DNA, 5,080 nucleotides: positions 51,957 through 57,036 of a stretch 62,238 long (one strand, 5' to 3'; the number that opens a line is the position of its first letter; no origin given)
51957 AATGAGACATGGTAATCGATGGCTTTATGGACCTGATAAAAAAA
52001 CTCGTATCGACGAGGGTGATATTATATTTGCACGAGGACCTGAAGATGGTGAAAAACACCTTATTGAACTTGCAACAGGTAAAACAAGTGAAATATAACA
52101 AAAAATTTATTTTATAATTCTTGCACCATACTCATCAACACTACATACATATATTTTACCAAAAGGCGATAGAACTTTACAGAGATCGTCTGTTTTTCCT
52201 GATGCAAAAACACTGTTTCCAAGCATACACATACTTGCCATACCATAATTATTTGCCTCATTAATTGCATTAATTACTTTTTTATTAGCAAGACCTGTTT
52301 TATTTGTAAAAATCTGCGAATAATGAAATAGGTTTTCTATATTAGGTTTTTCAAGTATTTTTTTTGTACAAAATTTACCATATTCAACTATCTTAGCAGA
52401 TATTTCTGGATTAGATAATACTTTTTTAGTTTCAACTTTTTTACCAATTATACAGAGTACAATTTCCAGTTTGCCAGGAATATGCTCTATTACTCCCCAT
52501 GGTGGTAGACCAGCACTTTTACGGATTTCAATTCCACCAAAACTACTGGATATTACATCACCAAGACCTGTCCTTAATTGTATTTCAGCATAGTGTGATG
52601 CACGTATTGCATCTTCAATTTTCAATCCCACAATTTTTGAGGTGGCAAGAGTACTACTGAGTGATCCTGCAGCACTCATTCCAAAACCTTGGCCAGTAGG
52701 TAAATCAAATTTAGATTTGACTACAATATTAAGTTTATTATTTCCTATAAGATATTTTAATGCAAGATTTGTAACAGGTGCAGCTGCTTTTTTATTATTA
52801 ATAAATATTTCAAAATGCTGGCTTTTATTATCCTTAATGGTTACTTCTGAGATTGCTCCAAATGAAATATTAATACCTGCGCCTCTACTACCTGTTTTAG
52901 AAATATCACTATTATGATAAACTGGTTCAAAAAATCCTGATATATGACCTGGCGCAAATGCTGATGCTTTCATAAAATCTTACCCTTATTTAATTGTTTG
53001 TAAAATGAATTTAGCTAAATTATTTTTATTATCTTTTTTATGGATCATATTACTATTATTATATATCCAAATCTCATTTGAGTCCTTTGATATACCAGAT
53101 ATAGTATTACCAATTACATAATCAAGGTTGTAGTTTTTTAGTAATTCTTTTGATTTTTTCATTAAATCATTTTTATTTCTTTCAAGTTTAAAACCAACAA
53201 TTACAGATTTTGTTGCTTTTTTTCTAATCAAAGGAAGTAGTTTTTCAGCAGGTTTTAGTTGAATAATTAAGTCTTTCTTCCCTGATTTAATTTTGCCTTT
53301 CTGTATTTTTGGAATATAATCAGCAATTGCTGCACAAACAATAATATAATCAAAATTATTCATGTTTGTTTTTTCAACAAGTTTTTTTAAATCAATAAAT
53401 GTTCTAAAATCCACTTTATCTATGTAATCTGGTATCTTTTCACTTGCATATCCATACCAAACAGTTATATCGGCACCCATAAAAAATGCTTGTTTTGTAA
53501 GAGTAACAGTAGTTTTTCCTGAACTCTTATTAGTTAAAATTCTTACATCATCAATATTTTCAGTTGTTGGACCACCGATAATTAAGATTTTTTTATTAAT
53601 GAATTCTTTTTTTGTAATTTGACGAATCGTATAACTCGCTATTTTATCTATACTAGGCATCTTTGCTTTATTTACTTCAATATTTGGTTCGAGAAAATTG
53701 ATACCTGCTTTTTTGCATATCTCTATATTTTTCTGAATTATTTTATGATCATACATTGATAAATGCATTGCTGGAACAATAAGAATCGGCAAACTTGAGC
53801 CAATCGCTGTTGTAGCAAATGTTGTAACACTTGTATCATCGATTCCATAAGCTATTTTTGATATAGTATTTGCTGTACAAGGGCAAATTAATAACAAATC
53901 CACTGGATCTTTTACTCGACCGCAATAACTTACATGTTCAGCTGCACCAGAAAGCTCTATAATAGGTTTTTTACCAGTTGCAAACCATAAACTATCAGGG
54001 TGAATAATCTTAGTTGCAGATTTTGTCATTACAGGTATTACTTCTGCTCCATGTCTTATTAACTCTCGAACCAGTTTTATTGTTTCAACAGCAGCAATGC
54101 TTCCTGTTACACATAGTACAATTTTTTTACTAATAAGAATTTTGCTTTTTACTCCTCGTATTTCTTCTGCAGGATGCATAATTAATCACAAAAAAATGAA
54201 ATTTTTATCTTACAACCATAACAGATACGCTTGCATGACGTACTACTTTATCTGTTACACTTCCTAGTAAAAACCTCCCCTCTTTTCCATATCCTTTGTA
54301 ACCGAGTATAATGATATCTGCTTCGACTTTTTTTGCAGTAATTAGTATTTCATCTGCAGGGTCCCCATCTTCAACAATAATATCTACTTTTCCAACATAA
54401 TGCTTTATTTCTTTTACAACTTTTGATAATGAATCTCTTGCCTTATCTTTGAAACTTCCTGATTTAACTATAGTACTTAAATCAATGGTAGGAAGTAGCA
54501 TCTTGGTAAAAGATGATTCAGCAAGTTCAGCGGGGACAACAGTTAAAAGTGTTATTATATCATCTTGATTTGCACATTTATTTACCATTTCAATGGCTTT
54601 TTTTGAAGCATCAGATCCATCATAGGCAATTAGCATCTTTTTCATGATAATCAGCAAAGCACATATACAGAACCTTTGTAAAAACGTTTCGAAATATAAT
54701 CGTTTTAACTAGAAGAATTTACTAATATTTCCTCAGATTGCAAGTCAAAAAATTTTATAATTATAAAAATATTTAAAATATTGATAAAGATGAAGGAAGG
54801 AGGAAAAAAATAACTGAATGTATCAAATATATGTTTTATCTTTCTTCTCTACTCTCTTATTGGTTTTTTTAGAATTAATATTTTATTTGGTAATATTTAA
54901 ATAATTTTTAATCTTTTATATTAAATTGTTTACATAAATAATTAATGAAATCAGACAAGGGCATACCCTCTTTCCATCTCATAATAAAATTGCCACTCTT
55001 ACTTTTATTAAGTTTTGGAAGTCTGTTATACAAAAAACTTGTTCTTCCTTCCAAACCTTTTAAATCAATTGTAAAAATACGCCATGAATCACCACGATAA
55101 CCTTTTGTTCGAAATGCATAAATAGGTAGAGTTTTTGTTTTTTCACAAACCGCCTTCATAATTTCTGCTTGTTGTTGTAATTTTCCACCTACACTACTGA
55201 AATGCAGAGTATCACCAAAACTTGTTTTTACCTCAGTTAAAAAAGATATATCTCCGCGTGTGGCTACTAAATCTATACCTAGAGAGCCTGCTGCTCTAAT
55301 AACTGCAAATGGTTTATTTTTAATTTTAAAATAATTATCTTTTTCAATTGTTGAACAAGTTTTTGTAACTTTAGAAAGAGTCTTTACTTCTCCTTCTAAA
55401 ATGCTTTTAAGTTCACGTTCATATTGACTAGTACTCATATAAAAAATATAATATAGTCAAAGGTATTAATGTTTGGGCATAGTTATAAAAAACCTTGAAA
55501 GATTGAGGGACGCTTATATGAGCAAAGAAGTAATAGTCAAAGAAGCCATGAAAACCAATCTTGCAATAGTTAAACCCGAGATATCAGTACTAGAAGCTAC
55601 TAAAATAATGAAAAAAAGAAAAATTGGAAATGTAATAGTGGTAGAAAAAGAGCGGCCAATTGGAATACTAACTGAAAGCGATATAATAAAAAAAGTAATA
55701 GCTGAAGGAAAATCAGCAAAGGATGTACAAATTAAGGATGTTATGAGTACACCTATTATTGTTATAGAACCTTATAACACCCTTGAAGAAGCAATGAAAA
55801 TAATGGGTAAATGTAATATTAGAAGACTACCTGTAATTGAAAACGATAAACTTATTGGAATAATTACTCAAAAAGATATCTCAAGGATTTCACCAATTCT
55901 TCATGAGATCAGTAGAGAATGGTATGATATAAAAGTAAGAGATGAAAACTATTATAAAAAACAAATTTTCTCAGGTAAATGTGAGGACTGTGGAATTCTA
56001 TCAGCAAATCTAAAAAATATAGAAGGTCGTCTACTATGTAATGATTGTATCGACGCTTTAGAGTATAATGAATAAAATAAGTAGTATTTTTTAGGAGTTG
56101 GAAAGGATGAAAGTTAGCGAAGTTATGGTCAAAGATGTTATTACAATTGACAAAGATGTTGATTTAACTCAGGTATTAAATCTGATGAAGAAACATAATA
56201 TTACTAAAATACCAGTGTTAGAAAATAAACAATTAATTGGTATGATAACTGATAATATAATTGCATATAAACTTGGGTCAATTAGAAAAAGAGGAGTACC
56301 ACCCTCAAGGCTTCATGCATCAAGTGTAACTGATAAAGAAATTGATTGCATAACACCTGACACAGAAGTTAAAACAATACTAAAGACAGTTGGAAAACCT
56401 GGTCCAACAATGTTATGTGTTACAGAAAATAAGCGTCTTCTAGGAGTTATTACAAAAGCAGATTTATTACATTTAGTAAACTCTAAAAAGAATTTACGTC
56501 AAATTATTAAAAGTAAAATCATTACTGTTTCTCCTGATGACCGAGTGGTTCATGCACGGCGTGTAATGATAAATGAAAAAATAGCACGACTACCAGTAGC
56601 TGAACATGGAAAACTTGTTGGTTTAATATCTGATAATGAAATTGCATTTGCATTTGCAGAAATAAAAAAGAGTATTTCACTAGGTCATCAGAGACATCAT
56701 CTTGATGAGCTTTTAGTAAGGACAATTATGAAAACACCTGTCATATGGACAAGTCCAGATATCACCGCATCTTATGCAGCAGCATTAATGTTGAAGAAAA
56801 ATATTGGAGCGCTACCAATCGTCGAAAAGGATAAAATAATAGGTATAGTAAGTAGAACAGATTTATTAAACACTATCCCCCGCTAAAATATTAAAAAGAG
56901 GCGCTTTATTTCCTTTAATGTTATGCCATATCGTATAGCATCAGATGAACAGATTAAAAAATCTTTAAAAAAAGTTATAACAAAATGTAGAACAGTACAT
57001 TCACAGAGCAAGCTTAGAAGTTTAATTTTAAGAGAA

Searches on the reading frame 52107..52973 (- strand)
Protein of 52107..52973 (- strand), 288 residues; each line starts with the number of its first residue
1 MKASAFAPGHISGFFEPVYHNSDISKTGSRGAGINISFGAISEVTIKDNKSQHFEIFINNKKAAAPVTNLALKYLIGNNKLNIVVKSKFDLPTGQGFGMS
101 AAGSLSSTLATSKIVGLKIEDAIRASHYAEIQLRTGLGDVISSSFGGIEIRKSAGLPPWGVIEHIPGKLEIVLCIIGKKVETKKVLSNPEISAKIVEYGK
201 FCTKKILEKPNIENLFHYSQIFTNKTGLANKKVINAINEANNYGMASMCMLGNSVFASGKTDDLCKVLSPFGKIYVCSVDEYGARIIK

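Call 83: search_protein_families(library=pfam, proteins=[window:52107-52973:-], max_evalue=0.001)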
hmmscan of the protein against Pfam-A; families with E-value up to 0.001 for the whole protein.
window:52107-52973:- (288 aa): 1 family
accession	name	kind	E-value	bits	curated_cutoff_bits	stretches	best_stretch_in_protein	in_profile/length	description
PF00288.32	GHMP_kinases_N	-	4.7e-06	27.2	22.3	1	77-147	15-87/87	GHMP kinases N terminal domain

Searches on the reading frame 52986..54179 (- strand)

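Call 40: search_protein_families(library=pfam, proteins=[window:52986-54179:-], max_evalue=0.0001)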
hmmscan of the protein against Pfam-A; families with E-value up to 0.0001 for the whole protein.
window:52986-54179:- (397 aa): 2 families
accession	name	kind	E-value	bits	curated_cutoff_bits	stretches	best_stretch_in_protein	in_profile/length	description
PF04127.22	DFP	-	5.2e-40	137.7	22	1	195-372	3-185/186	DNA/pantothenate metabolism flavoprotein C-terminal domain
PF02441.25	Flavoprotein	-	9.8e-31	107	22.7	1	18-185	1-159/162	Flavoprotein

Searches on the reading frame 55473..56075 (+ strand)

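Call 83: search_protein_families(library=pfam, proteins=[window:55473-56075:+], max_evalue=0.001)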
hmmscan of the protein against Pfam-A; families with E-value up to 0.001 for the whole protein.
window:55473-56075:+ (200 aa): 1 family
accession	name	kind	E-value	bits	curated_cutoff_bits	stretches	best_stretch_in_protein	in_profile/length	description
PF00571.33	CBS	-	3.7e-29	101.3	24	2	87-138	1-53/57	CBS domain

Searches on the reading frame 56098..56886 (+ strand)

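Call 83: search_protein_families(library=pfam, proteins=[window:56098-56886:+], max_evalue=0.001)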
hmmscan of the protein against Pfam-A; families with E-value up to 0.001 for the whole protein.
window:56098-56886:+ (262 aa): 1 family
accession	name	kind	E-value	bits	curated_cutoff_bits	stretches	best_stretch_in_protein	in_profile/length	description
PF00571.33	CBS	-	1.1e-45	154.1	24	4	207-260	1-55/57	CBS domain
